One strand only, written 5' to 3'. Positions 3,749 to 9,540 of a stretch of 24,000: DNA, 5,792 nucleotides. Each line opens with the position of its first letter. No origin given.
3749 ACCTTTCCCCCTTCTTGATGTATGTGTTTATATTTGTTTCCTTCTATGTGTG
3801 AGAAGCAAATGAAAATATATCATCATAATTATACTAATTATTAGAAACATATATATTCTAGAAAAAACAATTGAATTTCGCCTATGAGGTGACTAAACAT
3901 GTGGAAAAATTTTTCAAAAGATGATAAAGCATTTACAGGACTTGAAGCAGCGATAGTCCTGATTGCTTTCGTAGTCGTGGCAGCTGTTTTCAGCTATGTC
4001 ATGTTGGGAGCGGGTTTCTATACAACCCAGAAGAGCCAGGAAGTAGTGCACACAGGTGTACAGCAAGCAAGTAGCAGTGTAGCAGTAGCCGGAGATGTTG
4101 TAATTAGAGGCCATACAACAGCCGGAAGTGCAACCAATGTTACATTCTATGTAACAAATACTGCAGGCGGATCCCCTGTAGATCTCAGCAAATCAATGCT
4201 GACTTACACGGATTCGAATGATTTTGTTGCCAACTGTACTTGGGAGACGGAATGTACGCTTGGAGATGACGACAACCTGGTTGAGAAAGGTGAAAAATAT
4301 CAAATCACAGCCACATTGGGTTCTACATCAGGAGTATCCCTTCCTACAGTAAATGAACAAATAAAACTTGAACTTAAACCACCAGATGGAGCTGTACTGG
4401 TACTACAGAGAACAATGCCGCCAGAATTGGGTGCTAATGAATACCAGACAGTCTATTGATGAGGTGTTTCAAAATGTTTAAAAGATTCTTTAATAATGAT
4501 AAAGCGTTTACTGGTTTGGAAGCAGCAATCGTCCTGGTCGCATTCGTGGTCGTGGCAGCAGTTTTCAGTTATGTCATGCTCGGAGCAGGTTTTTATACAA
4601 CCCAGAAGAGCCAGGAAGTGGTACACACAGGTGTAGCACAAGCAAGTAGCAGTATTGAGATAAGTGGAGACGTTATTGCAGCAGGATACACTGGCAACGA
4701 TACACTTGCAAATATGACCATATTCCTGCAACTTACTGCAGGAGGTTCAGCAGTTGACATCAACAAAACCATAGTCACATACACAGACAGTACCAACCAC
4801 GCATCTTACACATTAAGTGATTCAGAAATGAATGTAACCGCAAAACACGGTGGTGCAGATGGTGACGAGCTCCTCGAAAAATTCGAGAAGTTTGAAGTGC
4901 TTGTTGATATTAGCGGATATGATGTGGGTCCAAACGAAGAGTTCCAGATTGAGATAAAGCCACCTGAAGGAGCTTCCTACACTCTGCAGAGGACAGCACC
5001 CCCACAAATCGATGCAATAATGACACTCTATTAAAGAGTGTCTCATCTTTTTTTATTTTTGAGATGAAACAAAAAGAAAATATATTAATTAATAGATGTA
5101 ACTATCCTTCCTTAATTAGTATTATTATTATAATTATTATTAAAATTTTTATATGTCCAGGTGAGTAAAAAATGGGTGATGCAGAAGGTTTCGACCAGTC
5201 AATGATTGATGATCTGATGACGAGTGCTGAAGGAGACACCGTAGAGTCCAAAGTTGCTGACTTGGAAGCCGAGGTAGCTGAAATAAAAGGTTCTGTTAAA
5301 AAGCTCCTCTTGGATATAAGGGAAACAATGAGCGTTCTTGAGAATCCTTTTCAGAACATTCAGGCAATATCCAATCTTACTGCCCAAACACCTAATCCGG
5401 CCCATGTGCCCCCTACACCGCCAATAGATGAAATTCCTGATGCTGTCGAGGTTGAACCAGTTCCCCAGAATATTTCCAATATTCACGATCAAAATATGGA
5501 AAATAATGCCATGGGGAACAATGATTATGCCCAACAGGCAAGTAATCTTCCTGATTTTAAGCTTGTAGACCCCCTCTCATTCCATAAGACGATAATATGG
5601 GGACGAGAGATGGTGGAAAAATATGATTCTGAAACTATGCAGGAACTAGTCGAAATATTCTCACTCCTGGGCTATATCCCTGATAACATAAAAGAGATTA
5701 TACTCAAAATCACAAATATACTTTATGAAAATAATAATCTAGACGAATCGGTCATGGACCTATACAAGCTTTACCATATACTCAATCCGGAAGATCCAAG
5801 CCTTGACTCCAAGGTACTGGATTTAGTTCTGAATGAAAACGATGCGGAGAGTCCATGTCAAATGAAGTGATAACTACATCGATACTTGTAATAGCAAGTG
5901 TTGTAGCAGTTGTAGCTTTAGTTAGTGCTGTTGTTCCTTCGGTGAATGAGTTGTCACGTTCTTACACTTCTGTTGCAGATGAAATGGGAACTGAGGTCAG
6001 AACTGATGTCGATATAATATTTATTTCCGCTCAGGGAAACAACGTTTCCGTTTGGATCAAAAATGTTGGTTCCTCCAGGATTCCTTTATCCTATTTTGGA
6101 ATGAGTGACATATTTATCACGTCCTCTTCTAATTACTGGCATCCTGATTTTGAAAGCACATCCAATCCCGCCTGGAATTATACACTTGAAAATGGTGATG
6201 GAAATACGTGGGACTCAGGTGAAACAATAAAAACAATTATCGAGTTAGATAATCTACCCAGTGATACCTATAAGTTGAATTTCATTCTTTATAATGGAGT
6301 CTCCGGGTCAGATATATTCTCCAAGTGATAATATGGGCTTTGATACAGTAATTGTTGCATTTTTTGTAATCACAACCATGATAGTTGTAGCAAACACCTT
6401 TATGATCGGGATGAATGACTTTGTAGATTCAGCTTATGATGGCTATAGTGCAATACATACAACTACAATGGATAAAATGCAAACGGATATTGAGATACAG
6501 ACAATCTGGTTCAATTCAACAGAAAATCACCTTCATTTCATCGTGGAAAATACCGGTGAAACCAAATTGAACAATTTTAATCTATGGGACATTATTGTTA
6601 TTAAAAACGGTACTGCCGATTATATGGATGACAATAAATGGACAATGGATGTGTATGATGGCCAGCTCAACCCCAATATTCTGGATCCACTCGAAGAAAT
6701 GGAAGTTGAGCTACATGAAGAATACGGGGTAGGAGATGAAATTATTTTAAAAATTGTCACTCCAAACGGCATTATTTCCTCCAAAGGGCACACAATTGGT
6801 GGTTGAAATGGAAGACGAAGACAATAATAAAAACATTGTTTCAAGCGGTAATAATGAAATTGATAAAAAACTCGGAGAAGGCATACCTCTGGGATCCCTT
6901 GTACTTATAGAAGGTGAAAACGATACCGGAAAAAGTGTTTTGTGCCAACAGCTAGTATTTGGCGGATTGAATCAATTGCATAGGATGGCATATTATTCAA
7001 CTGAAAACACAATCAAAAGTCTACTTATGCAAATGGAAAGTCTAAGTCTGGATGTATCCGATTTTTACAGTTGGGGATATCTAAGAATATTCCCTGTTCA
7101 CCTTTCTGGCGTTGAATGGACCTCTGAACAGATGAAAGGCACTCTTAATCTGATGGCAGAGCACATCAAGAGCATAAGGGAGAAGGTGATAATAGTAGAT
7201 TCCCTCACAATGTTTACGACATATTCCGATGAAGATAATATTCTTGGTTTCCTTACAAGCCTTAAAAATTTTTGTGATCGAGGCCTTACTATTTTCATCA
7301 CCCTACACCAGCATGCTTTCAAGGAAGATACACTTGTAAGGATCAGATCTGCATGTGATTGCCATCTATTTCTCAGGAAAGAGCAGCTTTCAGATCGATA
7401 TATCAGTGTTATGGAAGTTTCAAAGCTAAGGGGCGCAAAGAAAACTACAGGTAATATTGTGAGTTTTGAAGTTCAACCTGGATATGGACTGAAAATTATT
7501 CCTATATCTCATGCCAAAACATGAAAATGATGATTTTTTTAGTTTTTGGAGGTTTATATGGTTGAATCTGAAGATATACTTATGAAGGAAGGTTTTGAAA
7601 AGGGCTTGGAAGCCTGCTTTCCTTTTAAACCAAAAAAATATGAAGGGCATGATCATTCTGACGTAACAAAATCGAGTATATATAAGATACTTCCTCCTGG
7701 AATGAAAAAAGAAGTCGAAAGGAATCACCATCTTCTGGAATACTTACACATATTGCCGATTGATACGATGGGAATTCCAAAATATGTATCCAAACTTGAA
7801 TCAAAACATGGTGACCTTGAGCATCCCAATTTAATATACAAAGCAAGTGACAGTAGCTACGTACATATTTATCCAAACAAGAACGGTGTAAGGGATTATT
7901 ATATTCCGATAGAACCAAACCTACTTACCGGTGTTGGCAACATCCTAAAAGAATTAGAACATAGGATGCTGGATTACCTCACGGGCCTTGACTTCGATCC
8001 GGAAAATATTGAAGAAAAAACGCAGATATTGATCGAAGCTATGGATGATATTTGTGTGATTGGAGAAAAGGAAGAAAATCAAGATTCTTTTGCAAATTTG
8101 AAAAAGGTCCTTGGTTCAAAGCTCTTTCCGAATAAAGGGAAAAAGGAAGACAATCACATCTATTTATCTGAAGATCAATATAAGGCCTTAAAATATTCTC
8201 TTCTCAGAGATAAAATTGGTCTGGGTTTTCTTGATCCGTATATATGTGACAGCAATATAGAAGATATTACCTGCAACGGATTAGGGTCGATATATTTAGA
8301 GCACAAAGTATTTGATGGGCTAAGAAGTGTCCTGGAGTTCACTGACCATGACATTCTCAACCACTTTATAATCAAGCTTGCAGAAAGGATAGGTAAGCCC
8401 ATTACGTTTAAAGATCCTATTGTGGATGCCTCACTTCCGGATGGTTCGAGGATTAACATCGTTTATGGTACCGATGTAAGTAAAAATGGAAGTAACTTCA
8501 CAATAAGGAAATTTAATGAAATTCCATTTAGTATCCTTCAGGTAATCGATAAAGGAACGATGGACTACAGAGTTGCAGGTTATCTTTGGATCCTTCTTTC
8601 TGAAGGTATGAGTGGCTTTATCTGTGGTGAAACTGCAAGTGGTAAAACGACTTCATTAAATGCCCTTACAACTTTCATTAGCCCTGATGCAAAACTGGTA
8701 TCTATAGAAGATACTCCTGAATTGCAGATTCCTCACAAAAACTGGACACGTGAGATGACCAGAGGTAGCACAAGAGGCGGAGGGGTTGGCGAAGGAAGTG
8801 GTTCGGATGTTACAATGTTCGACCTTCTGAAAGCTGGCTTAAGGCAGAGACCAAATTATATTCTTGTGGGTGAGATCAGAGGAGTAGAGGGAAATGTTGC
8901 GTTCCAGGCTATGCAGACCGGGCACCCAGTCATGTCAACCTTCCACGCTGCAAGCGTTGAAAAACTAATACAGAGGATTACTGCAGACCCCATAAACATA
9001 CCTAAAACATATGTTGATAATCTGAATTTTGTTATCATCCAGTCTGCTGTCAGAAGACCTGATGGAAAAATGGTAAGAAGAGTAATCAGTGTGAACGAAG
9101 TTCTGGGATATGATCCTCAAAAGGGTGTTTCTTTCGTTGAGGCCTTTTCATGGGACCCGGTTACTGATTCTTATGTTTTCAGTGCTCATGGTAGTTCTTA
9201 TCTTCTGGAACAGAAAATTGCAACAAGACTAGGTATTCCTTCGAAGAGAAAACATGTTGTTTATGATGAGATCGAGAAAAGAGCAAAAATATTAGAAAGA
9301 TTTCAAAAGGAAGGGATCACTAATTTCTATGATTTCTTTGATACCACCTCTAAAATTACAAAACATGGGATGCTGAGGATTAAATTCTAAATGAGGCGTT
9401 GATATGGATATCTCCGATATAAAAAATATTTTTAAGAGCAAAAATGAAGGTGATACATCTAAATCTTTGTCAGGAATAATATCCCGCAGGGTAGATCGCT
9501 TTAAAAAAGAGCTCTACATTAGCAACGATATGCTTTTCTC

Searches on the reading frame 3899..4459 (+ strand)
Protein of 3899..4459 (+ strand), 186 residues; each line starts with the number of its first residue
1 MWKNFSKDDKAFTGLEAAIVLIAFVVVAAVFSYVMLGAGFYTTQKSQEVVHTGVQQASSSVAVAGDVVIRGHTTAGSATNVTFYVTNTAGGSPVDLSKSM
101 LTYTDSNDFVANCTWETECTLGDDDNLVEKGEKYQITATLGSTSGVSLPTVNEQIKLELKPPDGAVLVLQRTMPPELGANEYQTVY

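Call 46: search_protein_families(library=pfam, proteins=[window:3899-4459:+], max_evalue=0.1)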
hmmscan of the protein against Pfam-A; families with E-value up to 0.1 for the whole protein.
window:3899-4459:+ (186 aa): 2 families
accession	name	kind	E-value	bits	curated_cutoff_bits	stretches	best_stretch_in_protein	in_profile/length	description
PF01917.21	Arch_flagellin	-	3.1e-39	135.4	29.5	1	11-170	1-161/162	Archaebacterial flagellin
PF04535.17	CASP_dom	-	0.039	14.1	26.2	1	10-86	42-114/151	Casparian strip membrane protein domain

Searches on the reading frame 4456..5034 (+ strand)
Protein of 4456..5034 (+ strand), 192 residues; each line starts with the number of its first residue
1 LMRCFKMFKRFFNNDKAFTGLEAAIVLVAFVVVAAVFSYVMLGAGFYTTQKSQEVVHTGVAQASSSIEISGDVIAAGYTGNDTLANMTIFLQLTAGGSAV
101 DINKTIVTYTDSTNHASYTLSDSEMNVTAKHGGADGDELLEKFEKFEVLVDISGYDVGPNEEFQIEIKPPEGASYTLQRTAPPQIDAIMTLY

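Call 46: search_protein_families(library=pfam, proteins=[window:4456-5034:+], max_evalue=0.1)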
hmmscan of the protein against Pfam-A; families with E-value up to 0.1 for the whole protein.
window:4456-5034:+ (192 aa): 1 family
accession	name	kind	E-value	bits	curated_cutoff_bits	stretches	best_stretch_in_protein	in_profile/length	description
PF01917.21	Arch_flagellin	-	1.2e-42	146.5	29.5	1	17-178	1-161/162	Archaebacterial flagellin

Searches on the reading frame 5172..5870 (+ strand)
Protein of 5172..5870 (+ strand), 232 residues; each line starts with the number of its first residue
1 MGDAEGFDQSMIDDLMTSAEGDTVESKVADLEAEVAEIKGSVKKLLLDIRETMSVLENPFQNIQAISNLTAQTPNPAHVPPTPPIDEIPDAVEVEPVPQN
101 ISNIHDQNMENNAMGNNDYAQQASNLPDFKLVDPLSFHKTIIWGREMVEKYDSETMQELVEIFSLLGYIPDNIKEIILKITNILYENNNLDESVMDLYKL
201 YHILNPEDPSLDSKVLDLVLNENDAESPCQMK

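Call 46: search_protein_families(library=pfam, proteins=[window:5172-5870:+], max_evalue=0.1)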
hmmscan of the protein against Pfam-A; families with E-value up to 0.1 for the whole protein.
window:5172-5870:+ (232 aa): 1 family
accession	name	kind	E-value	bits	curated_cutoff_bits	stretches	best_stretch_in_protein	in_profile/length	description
PF05377.16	FlaC_arch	-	0.06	14.2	27.8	0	21-60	16-54/55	Flagella accessory protein C (FlaC)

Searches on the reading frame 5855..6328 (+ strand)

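Call 46: search_protein_families(library=pfam, proteins=[window:5855-6328:+], max_evalue=0.1)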
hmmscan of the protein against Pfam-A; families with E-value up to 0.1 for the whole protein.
window:5855-6328:+ (157 aa): 2 families
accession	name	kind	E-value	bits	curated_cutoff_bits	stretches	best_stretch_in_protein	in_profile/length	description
PF01917.21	Arch_flagellin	-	3.9e-14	53.8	29.5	1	4-152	3-159/162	Archaebacterial flagellin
PF18967.5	PycTM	-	0.034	15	27.2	1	5-32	10-37/107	Pycsar effector protein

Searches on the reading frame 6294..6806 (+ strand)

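Call 46: search_protein_families(library=pfam, proteins=[window:6294-6806:+], max_evalue=0.1)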
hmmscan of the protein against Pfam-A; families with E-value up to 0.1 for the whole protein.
window:6294-6806:+ (170 aa): 1 family
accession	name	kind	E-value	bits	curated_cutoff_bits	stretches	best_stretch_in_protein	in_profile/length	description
PF01917.21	Arch_flagellin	-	1.2e-09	39.2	29.5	1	22-160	7-156/162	Archaebacterial flagellin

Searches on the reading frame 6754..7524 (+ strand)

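Call 46: search_protein_families(library=pfam, proteins=[window:6754-7524:+], max_evalue=0.1)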
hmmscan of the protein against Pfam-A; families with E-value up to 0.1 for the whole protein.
window:6754-7524:+ (256 aa): 8 families
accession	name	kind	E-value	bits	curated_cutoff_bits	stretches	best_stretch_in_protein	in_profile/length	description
PF06745.19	ATPase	-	1.3e-24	87.4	26.6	1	30-251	2-229/231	KaiC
PF05625.17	PAXNEB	-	2.9e-10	40.2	28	1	24-89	14-80/366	PAXNEB protein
PF13481.12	AAA_25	-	0.00048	20.3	27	1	39-162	24-163/195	AAA domain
PF08423.17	Rad51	-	0.00079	19.2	22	1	29-70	8-49/244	Rad51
PF13401.12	AAA_22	-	0.0009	20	27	1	48-182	6-120/130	AAA domain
PF05763.18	DUF835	-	0.0032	17.7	33.1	1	135-197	69-132/136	Protein of unknown function (DUF835)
PF10483.15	Elong_Iki1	-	0.013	15.5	22.5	1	127-188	71-133/292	Elongator subunit Iki1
PF00154.27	RecA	-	0.014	15.3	27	1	15-88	18-93/262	recA bacterial DNA recombination protein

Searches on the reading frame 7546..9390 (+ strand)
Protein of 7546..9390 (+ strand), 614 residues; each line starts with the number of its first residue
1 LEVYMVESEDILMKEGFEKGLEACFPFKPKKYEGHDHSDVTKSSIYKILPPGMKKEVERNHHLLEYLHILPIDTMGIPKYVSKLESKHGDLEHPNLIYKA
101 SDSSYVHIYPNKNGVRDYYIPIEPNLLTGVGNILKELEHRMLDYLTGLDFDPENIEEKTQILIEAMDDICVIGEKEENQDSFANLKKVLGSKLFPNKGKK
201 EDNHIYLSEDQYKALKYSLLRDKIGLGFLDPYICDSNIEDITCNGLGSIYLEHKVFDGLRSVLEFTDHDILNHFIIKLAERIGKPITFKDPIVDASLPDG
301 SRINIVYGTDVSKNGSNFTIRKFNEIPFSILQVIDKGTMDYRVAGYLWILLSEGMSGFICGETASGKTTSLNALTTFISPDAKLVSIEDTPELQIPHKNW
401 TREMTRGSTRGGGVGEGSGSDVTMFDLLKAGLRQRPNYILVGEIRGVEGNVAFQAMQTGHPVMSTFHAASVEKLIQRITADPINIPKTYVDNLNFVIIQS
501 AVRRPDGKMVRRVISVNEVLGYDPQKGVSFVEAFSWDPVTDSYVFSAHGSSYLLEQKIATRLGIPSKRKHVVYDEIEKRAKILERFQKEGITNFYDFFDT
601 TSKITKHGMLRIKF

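Call 46: search_protein_families(library=pfam, proteins=[window:7546-9390:+], max_evalue=0.1)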
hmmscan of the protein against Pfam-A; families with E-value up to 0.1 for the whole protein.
window:7546-9390:+ (614 aa): 4 families
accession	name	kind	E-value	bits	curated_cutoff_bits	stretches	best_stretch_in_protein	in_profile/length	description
PF00437.27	T2SSE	-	5.9e-33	114.5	24.9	1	227-503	6-279/370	Type II/IV secretion system protein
PF13555.12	AAA_29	-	0.019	15.2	27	1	351-383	20-51/61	P-loop containing region of AAA domain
PF00005.33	ABC_tran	-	0.029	15.4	25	1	353-399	10-56/137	ABC transporter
PF13401.12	AAA_22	-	0.057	14.2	27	0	355-379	6-30/130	AAA domain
